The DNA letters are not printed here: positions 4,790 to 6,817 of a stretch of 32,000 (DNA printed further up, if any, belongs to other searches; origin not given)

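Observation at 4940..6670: Ligand-dead SAMHD1/dGTPase-type HD scaffold fused to a PD-(D/E)xK nuclease core, translationally coupled inside a glycan operon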

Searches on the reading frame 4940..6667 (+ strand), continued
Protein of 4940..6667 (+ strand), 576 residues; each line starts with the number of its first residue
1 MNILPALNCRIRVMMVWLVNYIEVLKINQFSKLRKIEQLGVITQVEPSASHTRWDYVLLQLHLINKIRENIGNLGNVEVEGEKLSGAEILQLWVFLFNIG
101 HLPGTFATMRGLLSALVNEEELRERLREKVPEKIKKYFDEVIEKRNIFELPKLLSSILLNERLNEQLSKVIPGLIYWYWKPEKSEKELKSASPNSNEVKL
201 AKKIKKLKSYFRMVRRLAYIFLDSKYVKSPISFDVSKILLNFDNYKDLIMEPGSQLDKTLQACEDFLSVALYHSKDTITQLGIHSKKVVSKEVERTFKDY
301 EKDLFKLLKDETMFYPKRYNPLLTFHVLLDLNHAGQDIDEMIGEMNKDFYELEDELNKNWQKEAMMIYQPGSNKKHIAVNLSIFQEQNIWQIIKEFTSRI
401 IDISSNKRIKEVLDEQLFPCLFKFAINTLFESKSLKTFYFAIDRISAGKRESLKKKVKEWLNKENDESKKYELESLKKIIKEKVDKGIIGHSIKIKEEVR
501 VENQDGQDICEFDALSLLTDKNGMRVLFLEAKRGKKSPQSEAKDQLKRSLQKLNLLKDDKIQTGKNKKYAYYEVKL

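Call 27: search_solved_structures(query=A2, max_evalue=1, show_alignments=2)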
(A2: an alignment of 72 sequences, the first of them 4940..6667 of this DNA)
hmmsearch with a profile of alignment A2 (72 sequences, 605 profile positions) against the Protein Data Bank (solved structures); distinct sequences matched with E-value up to 1: 28.
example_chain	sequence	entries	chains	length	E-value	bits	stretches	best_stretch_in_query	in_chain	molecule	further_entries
9mr6_A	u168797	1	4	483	9.1e-07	31.1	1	30-87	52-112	HD domain-containing protein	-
2q14_A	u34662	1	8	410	0.0018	20.2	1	28-119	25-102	Phosphohydrolase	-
2o6i_A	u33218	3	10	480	0.03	16.2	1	33-62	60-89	HD domain protein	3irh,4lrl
2hek_A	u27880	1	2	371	0.056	15.3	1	38-78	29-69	Hypothetical protein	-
5yhw_A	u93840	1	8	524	0.075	14.9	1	37-65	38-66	Deoxynucleoside triphosphate triphosphohydrolase SAMHD1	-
7ltt_A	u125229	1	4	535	0.12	14.3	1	37-63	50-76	Deoxynucleoside triphosphate triphosphohydrolase SAMHD1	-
4zwg_A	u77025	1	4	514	0.12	14.2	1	37-63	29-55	Deoxynucleoside triphosphate triphosphohydrolase SAMHD1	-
4tnp_A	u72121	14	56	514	0.12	14.2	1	37-63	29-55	Deoxynucleoside triphosphate triphosphohydrolase SAMHD1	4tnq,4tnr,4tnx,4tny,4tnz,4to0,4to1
4zwe_A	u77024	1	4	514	0.12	14.2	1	37-63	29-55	Deoxynucleoside triphosphate triphosphohydrolase SAMHD1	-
7lu5_A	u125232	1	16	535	0.13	14.1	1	37-63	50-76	Deoxynucleoside triphosphate triphosphohydrolase SAMHD1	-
4bzb_A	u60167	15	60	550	0.13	14.1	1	37-63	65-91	DEOXYNUCLEOSIDE TRIPHOSPHATE TRIPHOSPHOHYDROLASE SAMHD1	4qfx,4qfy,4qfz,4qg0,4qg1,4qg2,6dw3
5ao1_A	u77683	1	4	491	0.13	14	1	37-62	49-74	DEOXYNUCLEOSIDE TRIPHOSPHATE TRIPHOSPHOHYDROLASE SAMHD1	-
6tx0_A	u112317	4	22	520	0.14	14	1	36-62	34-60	Deoxynucleoside triphosphate triphosphohydrolase SAMHD1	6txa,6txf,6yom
3u1n_A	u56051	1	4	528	0.15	13.9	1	37-62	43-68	SAM domain and HD domain-containing protein 1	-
8gb1_A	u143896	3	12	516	0.15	13.9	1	37-62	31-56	Deoxynucleoside triphosphate triphosphohydrolase SAMHD1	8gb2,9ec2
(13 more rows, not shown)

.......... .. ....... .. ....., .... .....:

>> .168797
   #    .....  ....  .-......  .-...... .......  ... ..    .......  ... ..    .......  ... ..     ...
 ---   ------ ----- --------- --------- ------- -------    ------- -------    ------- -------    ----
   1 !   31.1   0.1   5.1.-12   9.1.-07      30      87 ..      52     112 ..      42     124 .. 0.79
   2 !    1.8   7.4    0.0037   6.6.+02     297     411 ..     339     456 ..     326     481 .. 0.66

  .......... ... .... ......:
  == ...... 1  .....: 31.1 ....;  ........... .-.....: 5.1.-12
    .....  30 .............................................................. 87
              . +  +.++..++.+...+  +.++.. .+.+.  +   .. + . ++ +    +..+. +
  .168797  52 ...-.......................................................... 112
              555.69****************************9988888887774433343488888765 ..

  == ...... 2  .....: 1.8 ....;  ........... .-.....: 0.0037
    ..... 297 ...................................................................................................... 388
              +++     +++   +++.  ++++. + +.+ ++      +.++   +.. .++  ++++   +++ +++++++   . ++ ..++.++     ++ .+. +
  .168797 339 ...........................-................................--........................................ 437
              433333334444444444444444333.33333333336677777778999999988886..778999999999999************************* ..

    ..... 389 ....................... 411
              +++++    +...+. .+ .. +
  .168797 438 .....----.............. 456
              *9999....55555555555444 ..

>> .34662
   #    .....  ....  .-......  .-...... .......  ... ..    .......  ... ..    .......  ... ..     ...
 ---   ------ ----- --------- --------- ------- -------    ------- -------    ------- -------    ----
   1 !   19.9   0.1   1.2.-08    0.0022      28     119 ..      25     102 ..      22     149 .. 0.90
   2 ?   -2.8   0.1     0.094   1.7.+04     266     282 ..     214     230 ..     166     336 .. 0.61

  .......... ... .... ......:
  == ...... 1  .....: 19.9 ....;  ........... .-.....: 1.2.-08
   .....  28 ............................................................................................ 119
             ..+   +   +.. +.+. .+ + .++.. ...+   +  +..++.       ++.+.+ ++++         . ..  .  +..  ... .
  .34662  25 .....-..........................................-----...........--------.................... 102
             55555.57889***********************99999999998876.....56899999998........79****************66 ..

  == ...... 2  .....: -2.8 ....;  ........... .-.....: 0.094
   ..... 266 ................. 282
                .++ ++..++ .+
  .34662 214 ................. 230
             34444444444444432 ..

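Call 28: search_protein_families(library=pfam, alignment_id=A2, max_evalue=0.01)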
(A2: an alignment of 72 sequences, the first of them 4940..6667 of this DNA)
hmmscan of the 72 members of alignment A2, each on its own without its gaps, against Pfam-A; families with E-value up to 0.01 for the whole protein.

A. member 1, window:4940-6667:+ (576 aa): 0 families

B. families by the number of members that match (of 72 scanned): 4 families
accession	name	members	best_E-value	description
PF21917.1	NMB0537_N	1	0.0024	N-terminal region of NMB0537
PF07066.17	DUF3882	1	0.0036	Lactococcus phage M3 protein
PF21683.3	GpP-like_1st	1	0.0053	Mu phage baseplate assembly protein GpP-like, N-terminal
PF18011.7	Catalase_C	1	0.0088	C-terminal domain found in long catalases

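Call 29: search_protein_families(library=padloc, alignment_id=A2, max_evalue=0.01)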
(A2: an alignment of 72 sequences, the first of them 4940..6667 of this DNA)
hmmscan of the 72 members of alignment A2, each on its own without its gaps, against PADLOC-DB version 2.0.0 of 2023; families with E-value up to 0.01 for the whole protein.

A. member 1, window:4940-6667:+ (576 aa): 0 families

B. families by the number of members that match (of 72 scanned): 8 families
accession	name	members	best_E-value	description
PDLC04438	PDC-M13B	1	0.00038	-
PDLC01958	CARF9--CARF_HEPN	1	0.00082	-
PDLC04766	PDC-M66A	1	0.0016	-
PDLC02356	BstA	1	0.0028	BstA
PDLC02595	DrmC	1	0.0043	DrmC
PDLC01046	WYL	1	0.0044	HTH-WYL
PDLC04779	PDC-M70B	1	0.0047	-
PDLC01577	Csx19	1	0.0059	CAS-III-D; effector_UNK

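Call 41: find_related_loci(query=A1, collection=genome_contigs, flank=10000)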
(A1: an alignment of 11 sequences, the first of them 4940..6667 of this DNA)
Query A1 (576 aa) in genome_contigs; peptide patterns used: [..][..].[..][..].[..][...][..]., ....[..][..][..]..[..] (x = any residue, [..] = any of these).
45 stretches matched a pattern; 28 encode a relative of the query (tblastn E <= 1e-3); 28 distinct loci.
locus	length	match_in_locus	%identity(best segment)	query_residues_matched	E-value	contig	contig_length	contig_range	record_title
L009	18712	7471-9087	29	32-556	2e-57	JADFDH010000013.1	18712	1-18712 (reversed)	MAG: Methanobacterium sp. isolate QR_Bin.13 NODE_13_length_18712_cov_47.7677, whole genome shotgun sequence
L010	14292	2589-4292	28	21-561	6e-55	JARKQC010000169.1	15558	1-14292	MAG: Bacteroidota bacterium isolate Reactor_maxbin.046 k141_760836, whole genome shotgun sequence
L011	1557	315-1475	32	32-406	2e-55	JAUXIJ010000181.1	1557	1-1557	MAG: Candidatus Cloacimonadota bacterium isolate CSMAG_2978 CSMAG_2978_k119_933166_length_1557_cov_5.8985, whole genome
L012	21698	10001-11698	28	32-551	8e-52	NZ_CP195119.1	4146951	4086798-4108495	Methanosarcina sp. Mfa9 chromosome, complete genome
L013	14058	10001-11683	28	26-556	8e-50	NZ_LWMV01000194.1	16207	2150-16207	Methanobrevibacter curvatus strain DSM 11111 MBCUR_contig000194, whole genome shotgun sequence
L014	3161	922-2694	25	29-571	1e-42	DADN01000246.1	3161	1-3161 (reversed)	MAG TPA_asm: Methanobacterium sp. UBA8 UBA8_contig_5041, whole genome shotgun sequence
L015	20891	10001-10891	32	28-323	5e-36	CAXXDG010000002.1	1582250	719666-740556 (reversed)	MAG: Desulfobulbaceae bacterium isolate 52a12dbd-381b-4cd8-bae8-7ed2e1e98fd8 genome assembly, contig: contig_2, whole ge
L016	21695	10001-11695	30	26-574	4e-63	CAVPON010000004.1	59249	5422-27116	MAG: uncultured Methanobacteriaceae archaeon isolate MFD00082.bin.1.130 genome assembly, contig: contig_17186, whole gen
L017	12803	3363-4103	30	26-272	8e-24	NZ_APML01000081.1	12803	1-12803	Gracilibacillus halophilus YIM-C55.5 contig_81, whole genome shotgun sequence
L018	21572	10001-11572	23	31-540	2e-20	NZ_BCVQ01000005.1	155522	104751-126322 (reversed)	Rossellomorea vietnamensis NBRC 101237, whole genome shotgun sequence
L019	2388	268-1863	24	31-547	1e-20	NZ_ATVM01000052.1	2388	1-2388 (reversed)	Marinococcus halotolerans DSM 16375 G548DRAFT_scaffold00052.52_C, whole genome shotgun sequence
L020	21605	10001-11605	36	33-548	1e-37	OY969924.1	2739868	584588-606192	MAG: Euryarchaeota archaeon isolate MFD04492.bin.2.48 genome assembly, chromosome: 1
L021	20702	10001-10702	28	32-272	6e-18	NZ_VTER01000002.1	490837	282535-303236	Bacillus infantis strain CH446_14T scaffold2.1, whole genome shotgun sequence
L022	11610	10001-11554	23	21-514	6e-18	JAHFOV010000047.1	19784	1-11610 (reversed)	MAG: Planctomycetota bacterium isolate nzgw511 NODE_1584_length_19785_cov_3.930330, whole genome shotgun sequence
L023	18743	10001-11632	24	32-558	5e-19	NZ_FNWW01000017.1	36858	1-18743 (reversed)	Halobacillus karajensis strain DSM 14948, whole genome shotgun sequence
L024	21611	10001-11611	23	32-553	6e-18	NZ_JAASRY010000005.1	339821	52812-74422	Thalassobacillus devorans strain CECT 7046 Ga0372397_05, whole genome shotgun sequence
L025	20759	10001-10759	27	32-286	6e-17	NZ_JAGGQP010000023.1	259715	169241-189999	Bacillus sp. ISL-41 ISL41_24, whole genome shotgun sequence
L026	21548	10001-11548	23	31-532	3e-15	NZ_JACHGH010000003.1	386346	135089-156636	Salirhabdus euzebyi strain DSM 19612 Ga0415341_03, whole genome shotgun sequence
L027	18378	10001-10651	25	32-241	2e-13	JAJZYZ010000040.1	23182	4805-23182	MAG: Bacillota bacterium isolate TL1-5.bin82 NODE_2566_length_23182_cov_4.464802, whole genome shotgun sequence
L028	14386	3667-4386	27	33-278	2e-12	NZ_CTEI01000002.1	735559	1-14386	Paraliobacillus sp. PM-2, whole genome shotgun sequence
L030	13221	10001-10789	27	29-294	2e-11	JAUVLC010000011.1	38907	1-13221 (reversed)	MAG: Clostridia bacterium isolate CSMAG_496 CSMAG_496_k141_1396103_length_38907_cov_11.9072, whole genome shotgun sequen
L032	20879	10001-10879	24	28-311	3e-15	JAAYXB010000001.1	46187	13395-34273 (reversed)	MAG: Bacillota bacterium isolate AS02xzSISU_21 268_AS02, whole genome shotgun sequence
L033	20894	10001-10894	23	17-314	2e-10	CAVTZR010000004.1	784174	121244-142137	MAG: uncultured Chloroflexia bacterium isolate MFD04408.bin.2.195 genome assembly, contig: contig_31537, whole genome sh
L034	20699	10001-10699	25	21-268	2e-9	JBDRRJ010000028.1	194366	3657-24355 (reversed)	MAG: Pseudomonadota bacterium isolate MEGAHIT-group-2.91 k141_676853, whole genome shotgun sequence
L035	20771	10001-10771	22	26-288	4e-8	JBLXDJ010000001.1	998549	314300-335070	MAG: Oceanospirillum sp. isolate ES20-05 S20maxbin_out.010RE.5K@1, whole genome shotgun sequence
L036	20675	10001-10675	24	47-273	5e-7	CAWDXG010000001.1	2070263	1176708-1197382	MAG: uncultured delta proteobacterium isolate MFD05684.bin.2.78 genome assembly, contig: contig_25481, whole genome shot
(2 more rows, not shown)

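Call 45: search_protein_families(library=pfam, alignment_id=A4, max_evalue=0.00001)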
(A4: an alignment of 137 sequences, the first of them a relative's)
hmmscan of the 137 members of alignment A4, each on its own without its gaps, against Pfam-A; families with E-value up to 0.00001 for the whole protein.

A. member 1, L009:1643-2845:- (400 aa): 1 family
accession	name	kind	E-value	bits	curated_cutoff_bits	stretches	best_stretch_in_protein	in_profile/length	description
PF01420.25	Methylase_S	-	5.5e-41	141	22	2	215-379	3-160/168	Type I restriction modification DNA specificity domain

B. families by the number of members that match (of 137 scanned): 160 families (the first 25 are shown)
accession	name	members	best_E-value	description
PF13304.12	AAA_21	9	7.8e-17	AAA domain, putative AbiEii toxin, Type IV TA system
PF02463.25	SMC_N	7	2.7e-11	RecF/RecN/SMC N terminal domain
PF00005.33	ABC_tran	5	1e-55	ABC transporter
PF00270.35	DEAD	4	1.3e-18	DEAD/DEAH box helicase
PF02384.22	N6_Mtase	3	3.1e-112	N-6 DNA Methylase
PF18766.7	SWI2_SNF2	3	3.1e-78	SWI2/SNF2 ATPase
PF04851.21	ResIII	3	8.8e-42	Type III restriction enzyme, res subunit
PF04313.20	HSDR_N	3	1.3e-41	Type I restriction enzyme R protein N terminus (HSDR_N)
PF01420.25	Methylase_S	3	5.5e-41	Type I restriction modification DNA specificity domain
PF07669.17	Eco57I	3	5.2e-32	Eco57I restriction-modification methylase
PF13175.12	AAA_15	3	1.8e-31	AAA ATPase domain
PF12161.14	HsdM_N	3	9e-31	HsdM N-terminal domain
PF00271.37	Helicase_C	3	1.1e-19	Helicase conserved C-terminal domain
PF22679.2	T1R_D3-like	2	6.8e-57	Type I restriction enzyme subunit R domain 3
PF00589.27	Phage_integrase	2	2.6e-40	Phage integrase family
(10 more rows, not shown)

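Call 46: search_protein_families(library=padloc, alignment_id=A4, max_evalue=0.00001)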
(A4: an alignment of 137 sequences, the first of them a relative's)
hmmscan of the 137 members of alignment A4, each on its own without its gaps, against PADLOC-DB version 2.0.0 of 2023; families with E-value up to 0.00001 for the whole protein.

A. member 1, L009:1643-2845:- (400 aa): 106 families (the best 25 are shown)
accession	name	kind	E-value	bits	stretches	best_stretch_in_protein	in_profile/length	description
PDLC03165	Specificity_I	-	6.6e-82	274.1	1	2-399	9-410/411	Type I specificity subunit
PDLC03178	Specificity_I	-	1.3e-72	243.4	1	3-399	9-410/411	Type I specificity subunit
PDLC03087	Specificity_I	-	5.1e-60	201.6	1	3-400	2-411/418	Type I specificity subunit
PDLC03124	Specificity_I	-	5.3e-60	202.4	1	2-400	7-413/413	Type I specificity subunit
PDLC03090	Specificity_I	-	2.8e-58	196.2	1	60-400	70-428/434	Type I specificity subunit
PDLC03185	Specificity_I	-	9.3e-55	184.5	2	2-199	208-407/408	Type I specificity subunit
PDLC03156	Specificity_I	-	2.3e-52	176.8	1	127-398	124-398/413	Type I specificity subunit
PDLC03118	Specificity_I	-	7.5e-52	174.9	1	73-399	72-402/416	Type I specificity subunit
PDLC03146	Specificity_I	-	2.9e-51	172.9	2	2-200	211-413/420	Type I specificity subunit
PDLC03158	Specificity_I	-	1.5e-50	170.4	2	221-399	32-216/433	Type I specificity subunit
PDLC03078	Specificity_I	-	1.9e-49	167.2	2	215-399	17-209/419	Type I specificity subunit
PDLC03108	Specificity_I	-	3.6e-49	166.2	1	211-399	32-222/452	Type I specificity subunit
PDLC03099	Specificity_I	-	8.4e-49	164.8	1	70-398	45-385/405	Type I specificity subunit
PDLC03101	Specificity_I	-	4.2e-48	162.9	1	71-399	67-400/411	Type I specificity subunit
PDLC04137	mad5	-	4.9e-47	159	2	215-399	2-185/392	mads_5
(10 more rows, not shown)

B. families by the number of members that match (of 137 scanned): 549 families (the first 25 are shown)
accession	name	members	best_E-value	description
PDLC04135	mad3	9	3.3e-48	mads_3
PDLC02980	AriA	9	1.2e-19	-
PDLC02335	AbiLi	9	1.2e-13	AbiLi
PDLC04140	mad8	7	4.7e-18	mads_8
PDLC02914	ATPase-Toprim_I-B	7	6.7e-14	-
PDLC04164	AriA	7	4.6e-13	-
PDLC03878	NsnB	6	1.1e-24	-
PDLC03019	MTase_I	5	1.1e-214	Type I methyltransferase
PDLC03032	MTase_I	5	3.7e-91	Type I methyltransferase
PDLC03038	MTase_I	5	5.8e-67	Type I methyltransferase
PDLC00075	GajA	5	3.2e-14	AAA ATPase domain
PDLC04175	HEC-01A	5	1e-12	-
PDLC04214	HEC-02A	4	1.5e-32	-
PDLC02358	Old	4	2e-22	Old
PDLC02981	AriAB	4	1.8e-17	-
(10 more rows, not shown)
